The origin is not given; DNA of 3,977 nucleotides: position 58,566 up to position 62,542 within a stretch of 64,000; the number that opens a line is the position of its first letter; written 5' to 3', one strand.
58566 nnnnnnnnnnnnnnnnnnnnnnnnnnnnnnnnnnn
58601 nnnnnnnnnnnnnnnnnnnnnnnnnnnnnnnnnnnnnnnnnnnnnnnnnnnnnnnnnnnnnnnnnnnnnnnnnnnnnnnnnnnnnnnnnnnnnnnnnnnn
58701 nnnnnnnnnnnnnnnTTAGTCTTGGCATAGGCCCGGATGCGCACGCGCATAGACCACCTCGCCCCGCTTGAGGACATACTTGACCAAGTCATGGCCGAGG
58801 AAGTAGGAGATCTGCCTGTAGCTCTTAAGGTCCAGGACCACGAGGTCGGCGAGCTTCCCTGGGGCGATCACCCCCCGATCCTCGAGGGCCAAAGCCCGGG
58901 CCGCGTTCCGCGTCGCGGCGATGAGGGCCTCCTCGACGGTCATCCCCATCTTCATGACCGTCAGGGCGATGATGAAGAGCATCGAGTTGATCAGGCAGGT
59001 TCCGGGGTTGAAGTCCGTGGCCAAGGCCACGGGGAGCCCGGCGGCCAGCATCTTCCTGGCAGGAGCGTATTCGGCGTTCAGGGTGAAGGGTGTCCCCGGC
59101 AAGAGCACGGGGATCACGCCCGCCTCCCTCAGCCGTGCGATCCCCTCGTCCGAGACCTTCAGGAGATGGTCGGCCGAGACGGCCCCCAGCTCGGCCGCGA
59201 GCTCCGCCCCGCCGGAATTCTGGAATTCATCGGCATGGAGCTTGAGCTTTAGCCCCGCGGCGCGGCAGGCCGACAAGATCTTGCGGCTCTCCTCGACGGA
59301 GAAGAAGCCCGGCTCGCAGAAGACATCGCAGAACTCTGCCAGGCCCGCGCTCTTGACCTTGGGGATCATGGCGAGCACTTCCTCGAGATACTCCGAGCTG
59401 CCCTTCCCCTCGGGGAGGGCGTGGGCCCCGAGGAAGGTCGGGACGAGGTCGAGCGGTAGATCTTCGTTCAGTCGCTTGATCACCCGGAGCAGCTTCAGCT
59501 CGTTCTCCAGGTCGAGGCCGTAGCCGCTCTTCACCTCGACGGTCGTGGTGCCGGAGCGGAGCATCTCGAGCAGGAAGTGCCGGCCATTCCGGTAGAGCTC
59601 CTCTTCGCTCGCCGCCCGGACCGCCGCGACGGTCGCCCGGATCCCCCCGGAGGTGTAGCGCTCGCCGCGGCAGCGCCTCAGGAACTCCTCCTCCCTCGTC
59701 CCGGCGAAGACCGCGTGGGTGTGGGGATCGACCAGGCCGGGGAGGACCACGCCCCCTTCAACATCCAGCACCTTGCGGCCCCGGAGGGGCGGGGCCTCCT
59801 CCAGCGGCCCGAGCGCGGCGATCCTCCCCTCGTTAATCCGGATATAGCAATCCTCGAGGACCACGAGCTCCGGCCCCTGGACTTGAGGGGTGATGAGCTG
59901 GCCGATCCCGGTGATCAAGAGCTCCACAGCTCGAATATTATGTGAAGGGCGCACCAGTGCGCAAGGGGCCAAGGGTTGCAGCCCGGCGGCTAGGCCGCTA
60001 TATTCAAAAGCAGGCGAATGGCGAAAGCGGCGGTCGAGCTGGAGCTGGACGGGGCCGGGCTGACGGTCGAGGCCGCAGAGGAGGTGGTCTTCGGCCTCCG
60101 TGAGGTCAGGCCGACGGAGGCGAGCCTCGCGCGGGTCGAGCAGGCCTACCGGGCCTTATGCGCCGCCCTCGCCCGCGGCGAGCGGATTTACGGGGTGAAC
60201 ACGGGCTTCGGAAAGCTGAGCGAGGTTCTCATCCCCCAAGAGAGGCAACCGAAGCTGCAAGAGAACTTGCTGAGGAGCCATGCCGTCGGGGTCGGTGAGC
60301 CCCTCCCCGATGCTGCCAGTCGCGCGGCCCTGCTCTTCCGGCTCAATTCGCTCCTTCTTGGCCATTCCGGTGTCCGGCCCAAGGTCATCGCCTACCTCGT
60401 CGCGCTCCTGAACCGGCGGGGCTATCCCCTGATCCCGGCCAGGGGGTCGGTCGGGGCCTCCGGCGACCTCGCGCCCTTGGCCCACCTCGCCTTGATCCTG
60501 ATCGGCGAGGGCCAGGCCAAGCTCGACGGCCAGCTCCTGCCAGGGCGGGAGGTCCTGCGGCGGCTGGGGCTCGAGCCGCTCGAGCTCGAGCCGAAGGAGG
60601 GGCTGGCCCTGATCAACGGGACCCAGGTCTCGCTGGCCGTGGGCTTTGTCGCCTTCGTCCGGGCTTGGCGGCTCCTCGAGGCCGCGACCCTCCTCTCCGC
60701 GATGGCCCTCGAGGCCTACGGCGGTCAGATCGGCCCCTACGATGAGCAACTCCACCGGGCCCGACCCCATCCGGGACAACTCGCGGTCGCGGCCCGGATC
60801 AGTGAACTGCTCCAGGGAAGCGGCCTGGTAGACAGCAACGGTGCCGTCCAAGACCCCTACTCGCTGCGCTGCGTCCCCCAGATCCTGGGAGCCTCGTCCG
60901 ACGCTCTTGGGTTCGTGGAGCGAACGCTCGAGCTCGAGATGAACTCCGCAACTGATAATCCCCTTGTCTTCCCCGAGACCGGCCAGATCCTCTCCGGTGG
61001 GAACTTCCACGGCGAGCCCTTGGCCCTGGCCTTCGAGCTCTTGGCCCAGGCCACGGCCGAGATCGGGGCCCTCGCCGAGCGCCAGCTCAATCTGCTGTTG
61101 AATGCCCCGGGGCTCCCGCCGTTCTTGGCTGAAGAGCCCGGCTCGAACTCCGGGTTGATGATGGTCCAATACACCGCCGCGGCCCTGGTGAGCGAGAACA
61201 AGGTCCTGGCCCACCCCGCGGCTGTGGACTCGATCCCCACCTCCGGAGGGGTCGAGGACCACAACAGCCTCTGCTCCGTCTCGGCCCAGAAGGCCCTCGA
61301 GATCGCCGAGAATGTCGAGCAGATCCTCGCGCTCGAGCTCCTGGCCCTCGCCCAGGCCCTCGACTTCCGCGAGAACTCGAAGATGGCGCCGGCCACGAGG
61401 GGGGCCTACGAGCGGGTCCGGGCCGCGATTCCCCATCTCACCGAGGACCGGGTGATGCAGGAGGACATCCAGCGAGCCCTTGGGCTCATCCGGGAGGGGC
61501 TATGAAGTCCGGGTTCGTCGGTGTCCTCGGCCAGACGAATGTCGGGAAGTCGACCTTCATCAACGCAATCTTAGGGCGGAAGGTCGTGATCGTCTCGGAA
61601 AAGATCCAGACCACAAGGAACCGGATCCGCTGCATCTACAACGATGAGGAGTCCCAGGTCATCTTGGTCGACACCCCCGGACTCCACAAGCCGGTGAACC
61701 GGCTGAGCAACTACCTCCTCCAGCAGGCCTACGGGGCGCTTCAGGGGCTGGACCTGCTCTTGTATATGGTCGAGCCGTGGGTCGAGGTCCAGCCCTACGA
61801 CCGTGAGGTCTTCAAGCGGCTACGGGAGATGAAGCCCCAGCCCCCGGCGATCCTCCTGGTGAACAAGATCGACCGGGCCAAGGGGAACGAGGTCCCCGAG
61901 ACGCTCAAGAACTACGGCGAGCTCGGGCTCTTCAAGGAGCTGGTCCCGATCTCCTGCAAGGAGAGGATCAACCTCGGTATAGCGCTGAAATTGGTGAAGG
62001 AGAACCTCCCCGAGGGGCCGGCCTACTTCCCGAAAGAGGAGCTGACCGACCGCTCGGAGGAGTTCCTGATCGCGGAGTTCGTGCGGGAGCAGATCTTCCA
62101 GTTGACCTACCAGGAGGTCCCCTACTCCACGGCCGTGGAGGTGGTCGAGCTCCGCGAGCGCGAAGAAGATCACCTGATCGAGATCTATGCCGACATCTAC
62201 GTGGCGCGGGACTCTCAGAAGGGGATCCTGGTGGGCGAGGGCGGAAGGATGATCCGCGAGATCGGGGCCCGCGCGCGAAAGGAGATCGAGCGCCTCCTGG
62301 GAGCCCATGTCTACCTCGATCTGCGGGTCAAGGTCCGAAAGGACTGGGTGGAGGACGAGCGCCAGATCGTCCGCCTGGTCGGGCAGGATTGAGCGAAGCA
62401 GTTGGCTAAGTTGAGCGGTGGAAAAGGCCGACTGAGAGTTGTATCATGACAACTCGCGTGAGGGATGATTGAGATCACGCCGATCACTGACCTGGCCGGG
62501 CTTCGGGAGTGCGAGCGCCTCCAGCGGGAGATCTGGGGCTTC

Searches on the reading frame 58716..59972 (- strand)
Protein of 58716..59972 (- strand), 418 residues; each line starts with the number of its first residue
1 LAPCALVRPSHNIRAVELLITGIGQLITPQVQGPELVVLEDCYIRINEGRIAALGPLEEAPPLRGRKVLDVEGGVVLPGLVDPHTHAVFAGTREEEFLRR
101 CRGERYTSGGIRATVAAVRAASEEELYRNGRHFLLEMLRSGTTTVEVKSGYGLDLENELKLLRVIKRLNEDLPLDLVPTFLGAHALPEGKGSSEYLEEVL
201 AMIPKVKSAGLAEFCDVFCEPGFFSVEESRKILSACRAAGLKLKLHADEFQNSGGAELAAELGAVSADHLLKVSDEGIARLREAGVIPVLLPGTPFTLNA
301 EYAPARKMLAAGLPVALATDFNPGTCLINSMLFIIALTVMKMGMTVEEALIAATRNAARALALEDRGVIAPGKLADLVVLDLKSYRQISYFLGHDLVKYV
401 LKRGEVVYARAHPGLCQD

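Call 70: search_protein_families(library=pfam, proteins=[window:58716-59972:-], max_evalue=0.00001)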
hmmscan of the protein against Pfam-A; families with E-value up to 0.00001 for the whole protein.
window:58716-59972:- (418 aa): 2 families
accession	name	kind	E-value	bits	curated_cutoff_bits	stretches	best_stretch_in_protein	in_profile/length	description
PF07969.17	Amidohydro_3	-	5.7e-29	102.4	29.7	1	116-408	148-472/472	Amidohydrolase family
PF01979.26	Amidohydro_1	-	1.8e-26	93.6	25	1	75-407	1-345/345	Amidohydrolase family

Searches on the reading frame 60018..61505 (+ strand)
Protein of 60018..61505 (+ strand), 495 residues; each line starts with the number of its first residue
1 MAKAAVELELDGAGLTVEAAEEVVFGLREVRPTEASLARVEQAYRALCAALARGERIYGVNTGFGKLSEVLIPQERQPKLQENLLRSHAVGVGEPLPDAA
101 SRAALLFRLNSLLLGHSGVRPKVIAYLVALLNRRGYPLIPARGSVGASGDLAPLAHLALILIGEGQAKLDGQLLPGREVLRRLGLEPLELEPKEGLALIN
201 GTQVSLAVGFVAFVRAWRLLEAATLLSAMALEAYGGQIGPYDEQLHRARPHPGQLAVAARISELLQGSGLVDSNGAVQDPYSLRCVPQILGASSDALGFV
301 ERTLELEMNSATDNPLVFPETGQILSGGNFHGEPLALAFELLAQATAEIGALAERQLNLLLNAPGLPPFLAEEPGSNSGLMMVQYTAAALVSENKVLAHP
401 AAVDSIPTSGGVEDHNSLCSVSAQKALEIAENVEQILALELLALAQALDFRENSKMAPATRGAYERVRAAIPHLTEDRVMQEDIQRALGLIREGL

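Call 70: search_protein_families(library=pfam, proteins=[window:60018-61505:+], max_evalue=0.00001)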
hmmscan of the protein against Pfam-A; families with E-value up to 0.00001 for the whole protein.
window:60018-61505:+ (495 aa): 1 family
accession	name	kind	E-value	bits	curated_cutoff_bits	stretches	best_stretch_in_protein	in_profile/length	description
PF00221.24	Lyase_aromatic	-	3.5e-181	603.4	27.3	1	15-469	1-466/466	Aromatic amino acid lyase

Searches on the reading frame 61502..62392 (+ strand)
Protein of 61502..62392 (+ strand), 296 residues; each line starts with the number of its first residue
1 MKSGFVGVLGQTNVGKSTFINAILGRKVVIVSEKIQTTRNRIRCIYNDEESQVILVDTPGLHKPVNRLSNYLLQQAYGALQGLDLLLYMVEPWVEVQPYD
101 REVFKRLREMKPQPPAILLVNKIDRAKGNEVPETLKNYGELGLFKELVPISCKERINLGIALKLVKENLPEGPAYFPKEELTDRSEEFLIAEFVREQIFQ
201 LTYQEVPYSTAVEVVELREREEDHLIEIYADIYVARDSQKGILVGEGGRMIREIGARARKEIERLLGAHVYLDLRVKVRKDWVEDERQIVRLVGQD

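Call 70: search_protein_families(library=pfam, proteins=[window:61502-62392:+], max_evalue=0.00001)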
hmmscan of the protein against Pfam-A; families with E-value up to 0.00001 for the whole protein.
window:61502-62392:+ (296 aa): 7 families
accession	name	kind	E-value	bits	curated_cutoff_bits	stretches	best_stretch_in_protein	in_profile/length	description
PF01926.29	MMR_HSR1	-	1.4e-22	80.4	21.9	1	6-122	2-113/113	50S ribosome-binding GTPase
PF07650.23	KH_2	-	3.4e-17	62.5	22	1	205-282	1-77/78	KH domain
PF00350.29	Dynamin_N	-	2.8e-10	40.9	27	1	6-42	1-36/168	Dynamin family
PF00009.33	GTP_EFTU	-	5.4e-08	33.1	26.5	0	42-168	60-185/188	Elongation factor Tu GTP binding domain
PF04548.22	AIG1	-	4.9e-07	29.7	27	1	8-109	5-109/212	AIG1 family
PF02421.24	FeoB_N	-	2.6e-06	27.5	27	1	7-129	4-121/156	Ferrous iron transport protein B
PF03193.22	RsgA_GTPase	-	2.8e-06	27.7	30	0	5-63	108-170/174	RsgA GTPase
